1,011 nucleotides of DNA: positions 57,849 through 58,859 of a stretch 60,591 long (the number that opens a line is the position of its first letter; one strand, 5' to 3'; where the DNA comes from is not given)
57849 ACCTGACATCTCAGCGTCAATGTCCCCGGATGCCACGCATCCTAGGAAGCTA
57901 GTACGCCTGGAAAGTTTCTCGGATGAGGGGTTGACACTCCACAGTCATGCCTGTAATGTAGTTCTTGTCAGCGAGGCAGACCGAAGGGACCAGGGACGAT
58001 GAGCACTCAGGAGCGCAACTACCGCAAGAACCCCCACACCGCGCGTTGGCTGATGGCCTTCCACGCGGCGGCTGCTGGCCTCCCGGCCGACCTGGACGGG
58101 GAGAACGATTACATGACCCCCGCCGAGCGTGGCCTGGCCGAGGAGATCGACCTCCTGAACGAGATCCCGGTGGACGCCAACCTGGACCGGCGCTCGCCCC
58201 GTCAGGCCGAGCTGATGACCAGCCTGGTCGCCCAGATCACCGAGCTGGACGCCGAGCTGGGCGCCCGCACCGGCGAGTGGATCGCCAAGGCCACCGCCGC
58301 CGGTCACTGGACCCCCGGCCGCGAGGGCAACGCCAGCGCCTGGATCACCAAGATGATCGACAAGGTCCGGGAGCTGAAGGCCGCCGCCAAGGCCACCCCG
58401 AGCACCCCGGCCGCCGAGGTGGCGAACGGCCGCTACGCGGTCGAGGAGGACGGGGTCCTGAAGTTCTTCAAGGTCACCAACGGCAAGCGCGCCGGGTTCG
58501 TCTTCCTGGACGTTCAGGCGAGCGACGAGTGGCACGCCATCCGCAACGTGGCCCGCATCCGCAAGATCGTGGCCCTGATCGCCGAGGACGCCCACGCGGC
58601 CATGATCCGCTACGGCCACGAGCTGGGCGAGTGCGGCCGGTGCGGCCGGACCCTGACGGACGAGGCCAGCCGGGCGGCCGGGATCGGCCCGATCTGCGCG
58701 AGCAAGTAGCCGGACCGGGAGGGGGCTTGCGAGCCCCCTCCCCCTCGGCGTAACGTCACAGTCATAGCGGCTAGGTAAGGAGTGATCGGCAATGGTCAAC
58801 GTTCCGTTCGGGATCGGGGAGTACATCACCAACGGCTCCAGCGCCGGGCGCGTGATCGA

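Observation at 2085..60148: An 18-bp dyad, TTGAC-N8-GTCAA, occurs far above chance and is written into coding sequence with rare codons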

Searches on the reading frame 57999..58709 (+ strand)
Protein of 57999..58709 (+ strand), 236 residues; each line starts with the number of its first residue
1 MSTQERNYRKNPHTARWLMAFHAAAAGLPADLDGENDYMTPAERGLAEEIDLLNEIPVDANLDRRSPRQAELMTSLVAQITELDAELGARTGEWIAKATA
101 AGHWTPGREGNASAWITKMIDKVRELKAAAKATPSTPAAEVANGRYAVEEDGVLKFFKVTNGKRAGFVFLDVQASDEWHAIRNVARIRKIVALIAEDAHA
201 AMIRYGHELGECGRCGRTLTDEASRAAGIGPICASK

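Call 45: search_protein_families(library=phrogs, max_evalue=0.001, proteins=[window:57999-58709:+])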
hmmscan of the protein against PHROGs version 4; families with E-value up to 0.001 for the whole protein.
window:57999-58709:+ (236 aa): 5 families
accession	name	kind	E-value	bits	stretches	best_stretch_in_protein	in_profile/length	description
phrog_636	-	unknown function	4.3e-34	119.9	1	62-236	35-231/254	-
phrog_6032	-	unknown function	3.1e-20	74.1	1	136-236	152-273/296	-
phrog_4046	-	unknown function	6.6e-12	46.5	1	188-236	250-298/301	-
phrog_12580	-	unknown function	9.7e-08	32.5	1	138-236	161-255/256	-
phrog_20259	-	unknown function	0.00018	22.4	1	203-236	104-136/140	-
